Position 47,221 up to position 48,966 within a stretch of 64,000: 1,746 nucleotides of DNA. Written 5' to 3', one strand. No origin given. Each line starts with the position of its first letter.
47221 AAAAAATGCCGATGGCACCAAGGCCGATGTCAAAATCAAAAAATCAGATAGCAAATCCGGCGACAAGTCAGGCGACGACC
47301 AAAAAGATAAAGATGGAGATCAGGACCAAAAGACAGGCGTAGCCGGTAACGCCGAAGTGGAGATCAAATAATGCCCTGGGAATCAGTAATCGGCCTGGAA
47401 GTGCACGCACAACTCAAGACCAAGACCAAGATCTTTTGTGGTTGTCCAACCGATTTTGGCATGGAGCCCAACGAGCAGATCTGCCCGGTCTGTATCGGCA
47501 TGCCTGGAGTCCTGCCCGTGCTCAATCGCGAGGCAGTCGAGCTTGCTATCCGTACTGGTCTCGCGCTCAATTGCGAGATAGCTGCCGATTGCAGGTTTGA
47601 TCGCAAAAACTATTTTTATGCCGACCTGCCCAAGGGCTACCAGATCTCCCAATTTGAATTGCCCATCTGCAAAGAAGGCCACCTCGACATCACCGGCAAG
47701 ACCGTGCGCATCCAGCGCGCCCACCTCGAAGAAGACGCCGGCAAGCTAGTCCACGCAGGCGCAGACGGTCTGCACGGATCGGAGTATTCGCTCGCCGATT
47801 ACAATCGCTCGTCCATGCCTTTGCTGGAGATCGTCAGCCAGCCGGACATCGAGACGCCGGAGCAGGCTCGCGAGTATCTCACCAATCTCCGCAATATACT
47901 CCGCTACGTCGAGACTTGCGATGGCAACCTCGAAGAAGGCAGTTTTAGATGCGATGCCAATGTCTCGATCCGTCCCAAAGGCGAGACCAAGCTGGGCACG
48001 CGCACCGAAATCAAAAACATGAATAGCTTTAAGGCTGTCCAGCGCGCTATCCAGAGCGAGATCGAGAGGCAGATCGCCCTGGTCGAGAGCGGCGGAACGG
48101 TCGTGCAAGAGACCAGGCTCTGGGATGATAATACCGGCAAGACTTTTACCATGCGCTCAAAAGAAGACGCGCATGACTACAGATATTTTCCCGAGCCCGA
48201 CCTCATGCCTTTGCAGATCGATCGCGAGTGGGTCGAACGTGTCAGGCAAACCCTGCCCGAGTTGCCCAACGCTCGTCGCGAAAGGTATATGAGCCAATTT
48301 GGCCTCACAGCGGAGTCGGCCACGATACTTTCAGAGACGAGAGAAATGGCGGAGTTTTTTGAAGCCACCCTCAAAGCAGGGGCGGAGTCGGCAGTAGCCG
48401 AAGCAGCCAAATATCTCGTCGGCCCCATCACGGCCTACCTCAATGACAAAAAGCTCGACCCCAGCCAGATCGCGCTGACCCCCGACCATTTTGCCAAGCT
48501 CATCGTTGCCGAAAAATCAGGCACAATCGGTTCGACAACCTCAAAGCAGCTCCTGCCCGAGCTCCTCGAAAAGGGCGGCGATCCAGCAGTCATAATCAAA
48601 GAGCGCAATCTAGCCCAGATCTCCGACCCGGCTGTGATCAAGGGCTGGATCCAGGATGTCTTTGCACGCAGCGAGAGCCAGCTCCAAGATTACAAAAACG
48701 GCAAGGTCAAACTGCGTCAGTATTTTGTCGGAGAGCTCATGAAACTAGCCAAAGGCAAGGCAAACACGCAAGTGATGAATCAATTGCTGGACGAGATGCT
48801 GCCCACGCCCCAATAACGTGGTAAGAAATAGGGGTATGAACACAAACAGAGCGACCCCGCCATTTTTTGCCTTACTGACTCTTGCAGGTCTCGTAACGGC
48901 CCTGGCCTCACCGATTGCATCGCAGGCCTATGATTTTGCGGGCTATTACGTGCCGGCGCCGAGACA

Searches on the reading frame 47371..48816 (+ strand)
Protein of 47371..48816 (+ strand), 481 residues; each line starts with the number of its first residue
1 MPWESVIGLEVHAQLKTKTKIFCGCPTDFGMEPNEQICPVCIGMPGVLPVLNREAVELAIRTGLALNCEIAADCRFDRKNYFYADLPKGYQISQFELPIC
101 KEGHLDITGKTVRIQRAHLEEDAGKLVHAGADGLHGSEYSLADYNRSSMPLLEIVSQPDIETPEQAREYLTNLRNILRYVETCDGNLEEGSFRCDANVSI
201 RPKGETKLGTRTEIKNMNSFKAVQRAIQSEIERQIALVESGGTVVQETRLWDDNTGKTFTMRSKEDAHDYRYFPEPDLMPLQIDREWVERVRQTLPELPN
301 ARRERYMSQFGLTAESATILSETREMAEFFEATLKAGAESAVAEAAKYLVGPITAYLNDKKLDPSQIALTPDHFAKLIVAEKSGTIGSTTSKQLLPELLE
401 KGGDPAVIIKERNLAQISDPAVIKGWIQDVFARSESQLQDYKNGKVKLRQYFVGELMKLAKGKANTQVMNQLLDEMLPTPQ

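Call 17: find_related_loci(query=window:47371-48816:+, collection=genome_contigs, flank=10000)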
Query window:47371-48816:+ (481 aa) in genome_contigs; peptide patterns used: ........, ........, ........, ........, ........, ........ (x = any residue, [..] = any of these).
600 stretches matched a pattern (row limit reached: there are more); 600 encode a relative of the query (tblastn E <= 1e-3); the best 80 are kept; 80 distinct loci.
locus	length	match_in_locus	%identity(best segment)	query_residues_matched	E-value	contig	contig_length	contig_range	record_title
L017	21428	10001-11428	67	1-478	0e+0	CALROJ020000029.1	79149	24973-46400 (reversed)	MAG: bacterium Ga0077546 isolate JJ-K9-75-3-m2-bin56 genome assembly, contig: JJ-K9-75-C64, whole genome shotgun sequenc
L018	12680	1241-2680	65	1-478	0e+0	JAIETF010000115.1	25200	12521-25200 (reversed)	MAG: Candidatus Obscuribacterales bacterium isolate time.spades.CONCOCT.1kb_020 c_000000000205, whole genome shotgun seq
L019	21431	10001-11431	60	1-477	0e+0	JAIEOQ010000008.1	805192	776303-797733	MAG: Candidatus Obscuribacterales bacterium isolate co.spades.DASTOOL.1kb_121 c_000000445342, whole genome shotgun seque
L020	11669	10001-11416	54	3-477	1e-173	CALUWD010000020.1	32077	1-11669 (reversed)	MAG: Candidatus Gastranaerophilales bacterium isolate BRZ_LT__bin51 genome assembly, contig: BRZ_LT__NODE_1205_length_32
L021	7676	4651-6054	55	3-473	6e-173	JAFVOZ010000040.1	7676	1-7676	Bacterium isolate RGIG5263 Sheep_Colon-1__c334886, whole genome shotgun sequence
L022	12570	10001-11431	53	3-477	9e-171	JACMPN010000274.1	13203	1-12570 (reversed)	MAG: Candidatus Sericytochromatia bacterium isolate LF-bin-346 FL-bin-346-contig-k141_1132351, whole genome shotgun sequ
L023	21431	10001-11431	52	3-472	2e-170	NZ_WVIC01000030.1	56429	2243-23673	Petrachloros mirabilis ULC683 NODE_386_length_56429_cov_129.038085, whole genome shotgun sequence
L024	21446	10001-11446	51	3-477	2e-168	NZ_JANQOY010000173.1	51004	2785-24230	MAG: Acaryochloris sp. IP29b_bin.148 k99_140244, whole genome shotgun sequence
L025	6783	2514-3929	51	3-477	2e-168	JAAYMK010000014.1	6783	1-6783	MAG: Bacillota bacterium isolate AS20ysBPTH_186 6720_AS20, whole genome shotgun sequence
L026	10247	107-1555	51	3-477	1e-166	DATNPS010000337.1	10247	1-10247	MAG TPA_asm: Crinalium sp. isolate SMAG_U16487 k141_1732972, whole genome shotgun sequence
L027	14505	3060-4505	53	3-481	3e-166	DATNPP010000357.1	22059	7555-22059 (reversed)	MAG TPA_asm: Oscillatoriaceae cyanobacterium isolate SMAG_U16484 k141_151088, whole genome shotgun sequence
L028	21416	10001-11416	52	3-477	4e-165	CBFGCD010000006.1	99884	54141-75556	MAG: Candidatus Gastranaerophilaceae bacterium isolate ena-SAMPLE-TAB-24-07-2025-15:39:17:990-15078 genome assembly, con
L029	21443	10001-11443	50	3-477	8e-165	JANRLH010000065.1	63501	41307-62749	MAG: Pseudanabaenaceae cyanobacterium bins.68 k141_2513649, whole genome shotgun sequence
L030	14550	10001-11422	52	1-473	1e-164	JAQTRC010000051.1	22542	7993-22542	MAG: Desulfuromonadaceae bacterium isolate STB_154 NODE_5083_length_22542_cov_7.657774_Sandtown_B, whole genome shotgun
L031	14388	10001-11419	52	1-473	2e-164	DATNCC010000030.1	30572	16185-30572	MAG TPA_asm: Dongiaceae bacterium isolate SMAG_U11204 k141_4177321, whole genome shotgun sequence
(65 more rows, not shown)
